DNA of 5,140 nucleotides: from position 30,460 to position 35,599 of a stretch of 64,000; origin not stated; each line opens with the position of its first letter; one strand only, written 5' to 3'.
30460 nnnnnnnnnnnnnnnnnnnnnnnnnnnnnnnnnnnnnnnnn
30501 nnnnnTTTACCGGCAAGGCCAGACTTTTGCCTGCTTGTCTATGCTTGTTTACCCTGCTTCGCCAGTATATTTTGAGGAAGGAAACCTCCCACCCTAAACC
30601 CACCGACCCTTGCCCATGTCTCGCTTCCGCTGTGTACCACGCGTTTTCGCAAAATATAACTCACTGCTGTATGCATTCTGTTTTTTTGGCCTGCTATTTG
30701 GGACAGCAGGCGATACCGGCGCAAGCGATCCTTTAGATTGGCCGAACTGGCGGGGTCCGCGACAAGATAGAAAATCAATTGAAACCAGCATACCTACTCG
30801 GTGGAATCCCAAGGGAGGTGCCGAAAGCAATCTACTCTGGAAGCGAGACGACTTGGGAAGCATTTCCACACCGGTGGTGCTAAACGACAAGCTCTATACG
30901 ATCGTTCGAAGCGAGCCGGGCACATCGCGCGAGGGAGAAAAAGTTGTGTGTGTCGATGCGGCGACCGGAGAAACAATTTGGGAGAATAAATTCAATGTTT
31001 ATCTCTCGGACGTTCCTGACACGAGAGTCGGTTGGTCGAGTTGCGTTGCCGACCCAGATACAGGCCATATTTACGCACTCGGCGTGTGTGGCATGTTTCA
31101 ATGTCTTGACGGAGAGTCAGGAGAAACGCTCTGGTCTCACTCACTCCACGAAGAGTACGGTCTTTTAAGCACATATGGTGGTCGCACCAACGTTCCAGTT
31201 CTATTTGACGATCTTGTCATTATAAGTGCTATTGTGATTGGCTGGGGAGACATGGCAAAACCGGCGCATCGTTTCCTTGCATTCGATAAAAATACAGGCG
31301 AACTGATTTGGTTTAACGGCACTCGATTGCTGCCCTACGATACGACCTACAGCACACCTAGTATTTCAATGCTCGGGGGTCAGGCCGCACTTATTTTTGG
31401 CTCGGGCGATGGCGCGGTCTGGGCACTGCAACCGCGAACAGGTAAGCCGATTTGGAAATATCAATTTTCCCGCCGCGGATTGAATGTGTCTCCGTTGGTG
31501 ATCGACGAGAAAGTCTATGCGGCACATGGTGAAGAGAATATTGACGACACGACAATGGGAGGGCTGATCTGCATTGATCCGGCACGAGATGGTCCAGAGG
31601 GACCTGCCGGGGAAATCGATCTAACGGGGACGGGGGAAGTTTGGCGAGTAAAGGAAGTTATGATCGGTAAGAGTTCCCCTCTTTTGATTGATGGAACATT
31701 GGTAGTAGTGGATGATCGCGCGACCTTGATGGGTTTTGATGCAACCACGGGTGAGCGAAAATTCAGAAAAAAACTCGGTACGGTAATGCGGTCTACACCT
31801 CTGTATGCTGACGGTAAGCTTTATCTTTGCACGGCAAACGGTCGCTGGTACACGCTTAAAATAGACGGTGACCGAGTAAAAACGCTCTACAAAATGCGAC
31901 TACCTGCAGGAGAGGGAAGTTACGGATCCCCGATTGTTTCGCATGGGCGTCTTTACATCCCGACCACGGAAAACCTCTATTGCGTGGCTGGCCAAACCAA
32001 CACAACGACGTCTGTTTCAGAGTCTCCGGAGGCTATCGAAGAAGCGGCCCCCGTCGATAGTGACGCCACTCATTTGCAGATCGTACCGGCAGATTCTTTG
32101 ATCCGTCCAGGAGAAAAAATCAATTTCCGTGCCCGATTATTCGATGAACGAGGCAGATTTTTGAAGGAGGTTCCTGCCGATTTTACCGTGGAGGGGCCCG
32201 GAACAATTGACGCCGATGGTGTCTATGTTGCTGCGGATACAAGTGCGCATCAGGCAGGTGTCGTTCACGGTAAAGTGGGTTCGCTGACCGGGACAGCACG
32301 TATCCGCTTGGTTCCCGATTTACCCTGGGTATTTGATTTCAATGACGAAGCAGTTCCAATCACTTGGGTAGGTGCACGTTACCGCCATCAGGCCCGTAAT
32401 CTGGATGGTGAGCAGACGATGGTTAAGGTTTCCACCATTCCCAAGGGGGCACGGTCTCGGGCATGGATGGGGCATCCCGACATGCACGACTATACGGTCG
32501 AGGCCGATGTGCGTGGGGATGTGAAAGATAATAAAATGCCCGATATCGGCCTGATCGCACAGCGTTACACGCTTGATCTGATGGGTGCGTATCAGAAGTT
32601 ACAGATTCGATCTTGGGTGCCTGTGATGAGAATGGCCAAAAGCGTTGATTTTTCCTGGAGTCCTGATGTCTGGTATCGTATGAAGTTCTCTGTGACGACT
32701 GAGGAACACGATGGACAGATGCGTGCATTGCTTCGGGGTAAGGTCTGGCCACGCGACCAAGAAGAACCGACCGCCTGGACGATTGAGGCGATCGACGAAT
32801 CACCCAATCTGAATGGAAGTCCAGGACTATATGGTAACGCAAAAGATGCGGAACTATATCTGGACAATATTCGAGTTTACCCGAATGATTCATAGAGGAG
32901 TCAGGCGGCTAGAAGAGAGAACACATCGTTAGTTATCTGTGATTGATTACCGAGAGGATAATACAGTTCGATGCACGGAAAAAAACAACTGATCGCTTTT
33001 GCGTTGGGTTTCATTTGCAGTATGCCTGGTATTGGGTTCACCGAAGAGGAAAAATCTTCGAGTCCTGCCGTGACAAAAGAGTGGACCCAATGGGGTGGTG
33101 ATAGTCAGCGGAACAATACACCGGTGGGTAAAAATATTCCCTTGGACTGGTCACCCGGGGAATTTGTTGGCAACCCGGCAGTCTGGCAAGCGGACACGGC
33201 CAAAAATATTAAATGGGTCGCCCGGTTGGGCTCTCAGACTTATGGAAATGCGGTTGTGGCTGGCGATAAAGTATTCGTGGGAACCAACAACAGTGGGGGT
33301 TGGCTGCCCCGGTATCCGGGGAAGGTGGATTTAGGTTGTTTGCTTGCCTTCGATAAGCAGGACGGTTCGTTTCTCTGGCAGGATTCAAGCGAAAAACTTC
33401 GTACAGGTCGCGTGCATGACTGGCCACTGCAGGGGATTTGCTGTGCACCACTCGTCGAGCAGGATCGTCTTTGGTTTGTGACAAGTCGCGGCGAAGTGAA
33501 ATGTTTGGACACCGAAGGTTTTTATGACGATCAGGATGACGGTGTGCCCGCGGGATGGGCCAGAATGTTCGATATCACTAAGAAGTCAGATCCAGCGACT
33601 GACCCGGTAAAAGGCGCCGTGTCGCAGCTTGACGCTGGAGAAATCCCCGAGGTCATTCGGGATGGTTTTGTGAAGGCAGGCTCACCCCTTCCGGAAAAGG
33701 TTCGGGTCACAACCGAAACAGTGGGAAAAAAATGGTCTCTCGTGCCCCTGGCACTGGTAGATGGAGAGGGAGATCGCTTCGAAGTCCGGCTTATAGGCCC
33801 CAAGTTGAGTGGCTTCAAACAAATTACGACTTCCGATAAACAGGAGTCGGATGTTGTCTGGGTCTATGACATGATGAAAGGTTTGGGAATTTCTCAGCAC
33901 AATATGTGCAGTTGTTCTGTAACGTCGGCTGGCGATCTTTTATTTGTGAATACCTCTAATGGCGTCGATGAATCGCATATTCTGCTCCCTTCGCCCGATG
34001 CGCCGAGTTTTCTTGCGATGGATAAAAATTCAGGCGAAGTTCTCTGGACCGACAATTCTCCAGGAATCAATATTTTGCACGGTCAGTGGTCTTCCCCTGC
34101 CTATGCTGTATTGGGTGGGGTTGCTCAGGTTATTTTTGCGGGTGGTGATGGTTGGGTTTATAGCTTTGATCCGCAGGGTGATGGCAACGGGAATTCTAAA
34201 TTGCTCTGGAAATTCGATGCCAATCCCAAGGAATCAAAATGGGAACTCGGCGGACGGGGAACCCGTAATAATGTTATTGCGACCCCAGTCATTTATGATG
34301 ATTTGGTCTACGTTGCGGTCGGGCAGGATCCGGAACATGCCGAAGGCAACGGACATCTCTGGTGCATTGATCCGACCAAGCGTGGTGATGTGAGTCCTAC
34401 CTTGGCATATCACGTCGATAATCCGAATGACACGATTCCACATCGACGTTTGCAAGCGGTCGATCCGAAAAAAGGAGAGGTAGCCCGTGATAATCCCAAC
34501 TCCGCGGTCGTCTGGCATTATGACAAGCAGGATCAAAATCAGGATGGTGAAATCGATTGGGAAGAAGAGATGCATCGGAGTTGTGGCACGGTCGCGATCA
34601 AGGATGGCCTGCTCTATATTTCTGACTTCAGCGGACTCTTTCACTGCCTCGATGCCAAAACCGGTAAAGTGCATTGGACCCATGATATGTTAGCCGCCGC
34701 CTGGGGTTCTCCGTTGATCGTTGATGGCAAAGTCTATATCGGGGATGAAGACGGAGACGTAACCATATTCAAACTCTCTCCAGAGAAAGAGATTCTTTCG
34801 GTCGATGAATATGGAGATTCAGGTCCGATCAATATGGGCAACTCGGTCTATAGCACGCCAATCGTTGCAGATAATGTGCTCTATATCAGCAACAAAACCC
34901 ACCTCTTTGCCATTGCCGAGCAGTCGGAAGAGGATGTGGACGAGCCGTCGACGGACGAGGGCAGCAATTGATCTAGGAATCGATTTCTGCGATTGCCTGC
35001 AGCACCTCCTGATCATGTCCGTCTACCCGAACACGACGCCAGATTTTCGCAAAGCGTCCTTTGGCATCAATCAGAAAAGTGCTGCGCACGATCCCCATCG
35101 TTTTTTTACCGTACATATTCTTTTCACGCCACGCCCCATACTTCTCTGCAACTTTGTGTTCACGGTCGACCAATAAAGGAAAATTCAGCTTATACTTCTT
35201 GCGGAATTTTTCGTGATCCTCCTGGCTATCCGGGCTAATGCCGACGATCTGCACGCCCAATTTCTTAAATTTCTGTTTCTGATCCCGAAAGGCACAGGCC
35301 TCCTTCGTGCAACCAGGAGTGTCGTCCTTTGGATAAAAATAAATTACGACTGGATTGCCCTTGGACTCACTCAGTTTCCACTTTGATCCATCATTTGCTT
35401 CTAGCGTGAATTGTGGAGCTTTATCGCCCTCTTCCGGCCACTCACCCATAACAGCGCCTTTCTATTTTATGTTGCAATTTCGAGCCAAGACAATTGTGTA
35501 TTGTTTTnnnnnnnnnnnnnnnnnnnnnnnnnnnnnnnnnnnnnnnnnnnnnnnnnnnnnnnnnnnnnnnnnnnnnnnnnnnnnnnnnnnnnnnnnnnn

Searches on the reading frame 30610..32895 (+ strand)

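Call 38: search_protein_families(library=pfam, proteins=[window:30610-32895:+], max_evalue=0.00001)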
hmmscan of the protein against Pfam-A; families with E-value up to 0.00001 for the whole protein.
window:30610-32895:+ (761 aa): 3 families
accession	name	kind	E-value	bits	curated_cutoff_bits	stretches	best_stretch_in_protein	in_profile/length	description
PF13360.13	PQQ_2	-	2.6e-30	106.2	27.6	2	110-323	3-185/233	Outer membrane protein assembly factor BamB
PF13570.13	Beta-prop_ACSF4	-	9.6e-15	55.2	133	0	344-465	84-206/329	Beta-alanine-activating enzyme, beta-propeller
PF01011.28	PQQ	-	2.6e-13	50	26.7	1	83-234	48-204/595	Glucose/ethanol/alcohol dehydrogenase, beta-propeller domain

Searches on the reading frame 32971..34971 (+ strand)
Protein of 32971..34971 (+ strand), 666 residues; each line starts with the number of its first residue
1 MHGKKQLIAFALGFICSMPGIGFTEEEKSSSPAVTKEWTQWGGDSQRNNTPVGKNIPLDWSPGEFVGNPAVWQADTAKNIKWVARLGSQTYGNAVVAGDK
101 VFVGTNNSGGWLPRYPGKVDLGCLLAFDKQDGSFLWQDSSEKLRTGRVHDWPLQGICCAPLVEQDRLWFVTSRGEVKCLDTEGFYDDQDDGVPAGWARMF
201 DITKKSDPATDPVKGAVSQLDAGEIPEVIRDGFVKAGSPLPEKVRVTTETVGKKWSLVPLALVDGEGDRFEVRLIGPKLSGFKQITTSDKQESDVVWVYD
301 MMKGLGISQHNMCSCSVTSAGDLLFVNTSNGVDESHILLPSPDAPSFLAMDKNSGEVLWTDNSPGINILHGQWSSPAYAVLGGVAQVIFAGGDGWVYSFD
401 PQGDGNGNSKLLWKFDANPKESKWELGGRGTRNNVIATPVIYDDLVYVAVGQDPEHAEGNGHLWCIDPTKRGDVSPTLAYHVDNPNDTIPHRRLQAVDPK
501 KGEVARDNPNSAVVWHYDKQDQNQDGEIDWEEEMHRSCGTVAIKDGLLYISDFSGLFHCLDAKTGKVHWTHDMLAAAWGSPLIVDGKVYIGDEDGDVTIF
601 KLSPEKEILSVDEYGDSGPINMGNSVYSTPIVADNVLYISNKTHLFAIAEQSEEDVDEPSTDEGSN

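Call 38: search_protein_families(library=pfam, proteins=[window:32971-34971:+], max_evalue=0.00001)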
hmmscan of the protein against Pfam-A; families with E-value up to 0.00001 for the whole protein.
window:32971-34971:+ (666 aa): 3 families
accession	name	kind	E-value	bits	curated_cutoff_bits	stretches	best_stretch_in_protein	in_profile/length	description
PF13360.13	PQQ_2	-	4.1e-23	82.7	27.6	1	524-599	11-87/233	Outer membrane protein assembly factor BamB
PF13570.13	Beta-prop_ACSF4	-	1.6e-10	41.3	133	1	526-649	123-242/329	Beta-alanine-activating enzyme, beta-propeller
PF01011.28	PQQ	-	7.1e-07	28.7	26.7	0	490-581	495-584/595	Glucose/ethanol/alcohol dehydrogenase, beta-propeller domain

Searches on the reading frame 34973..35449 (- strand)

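Call 3: search_protein_families(library=pfam, proteins=[window:34973-35449:-])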
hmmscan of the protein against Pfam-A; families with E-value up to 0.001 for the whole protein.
window:34973-35449:- (158 aa): 4 families
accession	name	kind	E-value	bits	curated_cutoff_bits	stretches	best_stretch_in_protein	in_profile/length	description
PF00578.27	AhpC-TSA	-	2.9e-44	150.4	26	1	8-132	2-120/124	AhpC/TSA family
PF08534.16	Redoxin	-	1.5e-25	90.2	26.6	1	7-135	2-130/148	Redoxin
PF13911.12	AhpC-TSA_2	-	4.3e-07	30.7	27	1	55-117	3-66/114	AhpC/TSA antioxidant enzyme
PF13905.12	Thioredoxin_8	-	0.00024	21.8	27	1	32-105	2-78/94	Thioredoxin-like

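Call 4: search_protein_families(library=ncbifam, proteins=[window:34973-35449:-])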
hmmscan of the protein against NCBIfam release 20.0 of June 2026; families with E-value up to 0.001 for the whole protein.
window:34973-35449:- (158 aa): 16 families
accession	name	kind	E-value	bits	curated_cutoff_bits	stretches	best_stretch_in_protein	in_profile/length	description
NF053650.1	PerredPrxQDein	equivalog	9.2e-52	175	260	1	12-155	2-144/148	thioredoxin-dependent peroxiredoxin PrxQ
NF006960.0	PRK09437.1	equivalog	9e-47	158.9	140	1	7-155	6-154/156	thioredoxin-dependent thiol peroxidase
NF009668.0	PRK13189.1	equivalog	5e-20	71.7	211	1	5-136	10-142/224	peroxiredoxin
NF002854.0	PRK03147.1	subfamily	2.2e-17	63.5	170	1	6-137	37-156/176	thiol-disulfide oxidoreductase ResA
NF009669.0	PRK13190.1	equivalog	7.7e-16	57.9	261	1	8-131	6-128/203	putative peroxiredoxin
NF040737.1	peroxi_PrxU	equivalog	2.9e-14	53.4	270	1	8-131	39-166/233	thioredoxin-dependent peroxiredoxin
NF009670.0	PRK13191.1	equivalog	2e-13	50.3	374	1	5-153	7-157/215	putative peroxiredoxin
NF010122.0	PRK13599.1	equivalog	3.6e-10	39.6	456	1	8-153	10-157/220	peroxiredoxin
TIGR03137.1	AhpC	equivalog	6.5e-10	39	272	1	28-136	28-134/187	alkyl hydroperoxide reductase subunit C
NF011576.0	PRK15000.1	subfamily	1.4e-08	34.7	301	1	28-131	31-135/200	peroxiredoxin C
NF041054.1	WAxxUGC_long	equivalog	9.6e-08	31.7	300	1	10-105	83-178/354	ResA-like WAxxUGC motif-containing protein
NF001808.0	PRK00522.1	equivalog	6e-07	29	123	1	2-88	15-99/167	thiol peroxidase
NF045827.1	perox_SUH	exception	1.1e-05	25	298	1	7-155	20-167/178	thiol peroxidase Prx-SUH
NF041202.1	StoA_CxxC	exception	1.9e-05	24.6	210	1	11-105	33-128/163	endospore biogenesis thiol-disulfide oxidoreductase StoA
NF040769.1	SelL_rel_redox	subfamily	0.00012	21.7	120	1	10-105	2-99/173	SelL-related redox protein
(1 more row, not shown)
